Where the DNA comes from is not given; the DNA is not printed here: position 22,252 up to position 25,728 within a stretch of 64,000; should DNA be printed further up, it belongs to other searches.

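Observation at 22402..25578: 1058-aa anchor-retained giant member with PPGx repeats, Cys-rich core and extra PKD/Big-like repeats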

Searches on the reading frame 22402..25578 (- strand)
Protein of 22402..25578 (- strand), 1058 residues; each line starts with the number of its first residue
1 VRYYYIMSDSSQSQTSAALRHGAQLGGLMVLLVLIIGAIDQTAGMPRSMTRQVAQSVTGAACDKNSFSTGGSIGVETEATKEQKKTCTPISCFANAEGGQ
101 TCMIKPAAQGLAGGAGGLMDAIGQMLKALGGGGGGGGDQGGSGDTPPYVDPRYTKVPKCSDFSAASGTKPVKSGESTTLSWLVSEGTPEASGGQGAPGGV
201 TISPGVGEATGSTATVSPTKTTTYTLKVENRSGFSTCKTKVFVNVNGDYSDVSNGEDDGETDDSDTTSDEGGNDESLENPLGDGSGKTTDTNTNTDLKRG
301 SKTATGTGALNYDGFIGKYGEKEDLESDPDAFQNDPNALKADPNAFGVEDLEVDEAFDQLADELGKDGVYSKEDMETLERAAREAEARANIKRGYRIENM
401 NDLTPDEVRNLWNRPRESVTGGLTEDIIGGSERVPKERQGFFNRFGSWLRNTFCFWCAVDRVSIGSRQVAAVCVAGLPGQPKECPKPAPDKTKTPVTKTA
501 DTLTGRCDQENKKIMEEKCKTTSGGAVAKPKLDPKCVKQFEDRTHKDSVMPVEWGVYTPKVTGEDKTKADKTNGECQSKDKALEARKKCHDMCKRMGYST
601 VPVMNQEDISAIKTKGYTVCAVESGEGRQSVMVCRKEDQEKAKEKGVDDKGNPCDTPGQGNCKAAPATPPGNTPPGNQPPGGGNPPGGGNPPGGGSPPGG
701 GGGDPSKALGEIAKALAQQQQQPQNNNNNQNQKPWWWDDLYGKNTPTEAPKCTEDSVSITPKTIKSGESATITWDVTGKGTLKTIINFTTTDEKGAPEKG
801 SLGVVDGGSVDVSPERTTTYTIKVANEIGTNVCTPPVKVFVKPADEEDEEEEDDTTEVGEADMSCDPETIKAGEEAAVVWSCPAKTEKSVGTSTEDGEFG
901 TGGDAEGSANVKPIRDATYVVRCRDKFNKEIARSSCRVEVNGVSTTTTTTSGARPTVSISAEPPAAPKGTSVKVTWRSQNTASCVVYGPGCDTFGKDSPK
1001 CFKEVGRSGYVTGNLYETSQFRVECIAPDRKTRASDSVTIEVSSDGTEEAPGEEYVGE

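Call 7: search_protein_families(library=pfam, proteins=[window:22402-25578:-], max_evalue=1)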
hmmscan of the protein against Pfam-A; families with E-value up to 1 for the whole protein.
window:22402-25578:- (1058 aa): 2 families
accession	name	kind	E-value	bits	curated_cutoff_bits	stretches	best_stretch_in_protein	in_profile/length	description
PF17231.7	DUF5305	-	0.017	15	29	1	209-296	20-107/217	Family of unknown function (DUF5305)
PF04119.17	HSP9_HSP12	-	0.23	12.4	26.3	0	489-523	19-53/59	Heat shock protein 9/12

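Call 11: find_homologous_proteins(query=window:22402-25578:-)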
Query window:22402-25578:- (1058 aa): 17 proteins with E <= 0.001 among 8000 candidates.
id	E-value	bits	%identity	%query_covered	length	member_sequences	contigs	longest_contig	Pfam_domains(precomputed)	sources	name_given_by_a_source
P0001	0.0e+0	1956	84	99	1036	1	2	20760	-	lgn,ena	-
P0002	0.0e+0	1781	86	34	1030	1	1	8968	-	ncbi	-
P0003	0.0e+0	1706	74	99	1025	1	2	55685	-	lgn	-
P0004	1.2e-269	916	45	100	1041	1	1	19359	-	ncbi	-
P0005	6.8e-251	854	46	100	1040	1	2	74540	-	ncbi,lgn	ncbi:MAG: hypothetical protein WAX38_05240 [Minisyncoccia bacterium]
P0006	3.8e-25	106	38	9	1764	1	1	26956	PF07679.23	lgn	-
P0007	1.4e-24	104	37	8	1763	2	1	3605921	PF07679.23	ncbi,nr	ncbi:MAG: hypothetical protein KF715_13555 [Candidatus Didemnitutus sp.]|nr:hypothetical protein [Ca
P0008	7.5e-19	85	22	21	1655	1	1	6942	PF07679.23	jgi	jgi:PKD repeat protein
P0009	1.2e-17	81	48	6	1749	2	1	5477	PF07679.23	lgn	-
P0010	7.5e-17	79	26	22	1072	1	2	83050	-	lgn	-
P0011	1.4e-16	78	28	19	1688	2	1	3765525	PF07679.23,PF11191.14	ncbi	-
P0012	2.7e-15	74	29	16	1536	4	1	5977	PF07679.23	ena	-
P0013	1.6e-12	64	39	9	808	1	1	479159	PF00150.25,PF07679.23,PF05345.19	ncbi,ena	-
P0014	3.5e-11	60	45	7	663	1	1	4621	PF07679.23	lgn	-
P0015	1.9e-10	58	24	22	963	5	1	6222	PF07679.23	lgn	-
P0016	4.5e-7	46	25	22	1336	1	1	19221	PF07679.23,PF07646.22,PF13418.13,PF07250.18,PF13964.13,PF24681.2,PF13415.13,PF24981.2,PF01344.32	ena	-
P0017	5.8e-5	39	46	6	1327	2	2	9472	PF07679.23,PF13895.13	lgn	-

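Call 12: find_encoding_contigs(protein=window:22402-25578:-, flank=10000, max_places=6)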
Protein window:22402-25578:- (1058 aa): no gene with exactly this product is on record in the collection.
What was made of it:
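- Tried and rejected: It is not on record (call 12).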

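Call 18: find_encoding_contigs(protein=P0005, flank=10000, max_places=3)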
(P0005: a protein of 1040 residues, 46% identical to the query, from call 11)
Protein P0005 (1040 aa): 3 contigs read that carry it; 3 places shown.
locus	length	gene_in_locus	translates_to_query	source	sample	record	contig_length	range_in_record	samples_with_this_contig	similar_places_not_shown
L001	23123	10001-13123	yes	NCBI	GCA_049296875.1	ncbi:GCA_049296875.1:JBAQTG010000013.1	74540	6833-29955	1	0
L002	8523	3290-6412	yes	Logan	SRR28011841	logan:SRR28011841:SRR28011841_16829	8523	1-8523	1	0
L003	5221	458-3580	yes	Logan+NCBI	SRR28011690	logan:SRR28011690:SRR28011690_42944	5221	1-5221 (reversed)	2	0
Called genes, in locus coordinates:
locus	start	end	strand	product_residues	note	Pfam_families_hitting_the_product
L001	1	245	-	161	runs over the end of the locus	PF02075:RuvC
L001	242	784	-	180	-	PF20772:TACO1_YebC_N, PF01709:Transcrip_reg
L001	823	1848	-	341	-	PF05496:RuvB_N, PF06068:TIP49 (faint), PF13191:AAA_16 (faint), PF00004:AAA, PF07728:AAA_5, PF17864:AAA_lid_4, PF05491:WHD_RuvB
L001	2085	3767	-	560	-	PF00437:T2SSE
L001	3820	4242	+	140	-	PF02367:TsaE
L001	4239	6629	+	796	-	PF02739:5_3_exonuc_N, PF01367:5_3_exonuc, PF00476:DNA_pol_A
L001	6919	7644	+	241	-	-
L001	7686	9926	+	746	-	-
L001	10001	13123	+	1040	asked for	-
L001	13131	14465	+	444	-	-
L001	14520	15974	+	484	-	-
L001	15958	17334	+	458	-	PF02557:VanY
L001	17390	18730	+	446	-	PF02557:VanY (weak)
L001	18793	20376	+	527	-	PF03537:Glyco_hydro_114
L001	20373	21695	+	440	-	PF08291:Peptidase_M15_3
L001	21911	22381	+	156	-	PF00588:SpoU_methylase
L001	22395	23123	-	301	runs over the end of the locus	PF00932:LTD (faint)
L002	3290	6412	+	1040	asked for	-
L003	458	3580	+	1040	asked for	-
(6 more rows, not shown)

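Call 19: find_encoding_contigs(protein=P0003, flank=10000, max_places=3)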
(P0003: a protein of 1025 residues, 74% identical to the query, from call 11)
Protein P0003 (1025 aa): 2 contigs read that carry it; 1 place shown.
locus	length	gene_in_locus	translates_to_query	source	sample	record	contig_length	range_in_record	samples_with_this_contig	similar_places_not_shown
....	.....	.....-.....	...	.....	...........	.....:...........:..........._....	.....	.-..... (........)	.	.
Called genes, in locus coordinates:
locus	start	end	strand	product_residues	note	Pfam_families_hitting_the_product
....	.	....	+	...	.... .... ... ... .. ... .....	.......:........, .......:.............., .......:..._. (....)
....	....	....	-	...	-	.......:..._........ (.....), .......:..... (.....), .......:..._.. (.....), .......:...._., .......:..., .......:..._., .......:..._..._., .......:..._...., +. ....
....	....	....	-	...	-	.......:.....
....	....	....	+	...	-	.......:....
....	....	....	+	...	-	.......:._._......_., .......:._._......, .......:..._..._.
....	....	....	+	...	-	-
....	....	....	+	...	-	-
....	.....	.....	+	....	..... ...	-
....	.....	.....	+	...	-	-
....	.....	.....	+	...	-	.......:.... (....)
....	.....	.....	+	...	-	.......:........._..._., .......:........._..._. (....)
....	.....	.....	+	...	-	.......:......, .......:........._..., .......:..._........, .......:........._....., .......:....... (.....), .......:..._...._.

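Call 24: search_solved_structures(query=window:22402-25578:-, max_evalue=1)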
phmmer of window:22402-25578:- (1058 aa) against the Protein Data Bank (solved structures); distinct sequences matched with E-value up to 1: 1.
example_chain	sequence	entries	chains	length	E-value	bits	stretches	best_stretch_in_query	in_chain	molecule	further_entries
9sz9_FA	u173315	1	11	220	0.33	12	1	326-424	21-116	Capsid vertex protein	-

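Call 25: search_protein_families(library=ncbifam, proteins=[window:22402-25578:-], max_evalue=1)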
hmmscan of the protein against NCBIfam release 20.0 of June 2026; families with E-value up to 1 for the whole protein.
window:22402-25578:- (1058 aa): 1 family
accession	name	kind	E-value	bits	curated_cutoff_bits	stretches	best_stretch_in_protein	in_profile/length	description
TIGR00918.1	2A060602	subfamily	0.39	8.3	1120.4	1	459-526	242-306/1145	transmembrane receptor Patched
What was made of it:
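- No thioredoxin, DsbA, VKOR or DsbB match was found by Pfam, NCBIfam or PDB sequence search (calls 7, 24, 25).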

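Call 32: find_encoding_contigs(protein=P0010, flank=10000, max_places=2)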
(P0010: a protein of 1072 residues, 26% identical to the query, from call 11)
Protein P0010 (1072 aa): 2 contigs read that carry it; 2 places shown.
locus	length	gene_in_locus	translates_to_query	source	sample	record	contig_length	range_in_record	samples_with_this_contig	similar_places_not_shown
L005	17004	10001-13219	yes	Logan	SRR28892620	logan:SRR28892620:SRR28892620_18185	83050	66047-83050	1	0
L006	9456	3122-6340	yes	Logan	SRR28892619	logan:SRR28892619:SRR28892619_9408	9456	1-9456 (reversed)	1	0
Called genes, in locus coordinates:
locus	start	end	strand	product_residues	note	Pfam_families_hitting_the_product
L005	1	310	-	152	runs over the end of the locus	PF02075:RuvC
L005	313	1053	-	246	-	-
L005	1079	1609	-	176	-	PF20772:TACO1_YebC_N, PF01709:Transcrip_reg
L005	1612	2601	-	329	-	PF00910:RNA_helicase (faint), PF06068:TIP49 (faint), PF01078:Mg_chelatase (faint), PF05496:RuvB_N, PF00004:AAA, PF07728:AAA_5, PF17864:AAA_lid_4, PF05491:WHD_RuvB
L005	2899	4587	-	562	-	PF05157:MshEN, PF00437:T2SSE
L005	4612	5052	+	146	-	PF02367:TsaE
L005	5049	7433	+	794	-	PF02739:5_3_exonuc_N, PF01367:5_3_exonuc, PF00476:DNA_pol_A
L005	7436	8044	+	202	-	-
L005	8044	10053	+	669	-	-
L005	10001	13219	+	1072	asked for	-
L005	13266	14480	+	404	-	-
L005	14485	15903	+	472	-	PF08291:Peptidase_M15_3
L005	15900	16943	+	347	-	PF05951:Peptidase_M15_2 (weak)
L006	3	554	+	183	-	?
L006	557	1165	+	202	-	-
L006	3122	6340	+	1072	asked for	-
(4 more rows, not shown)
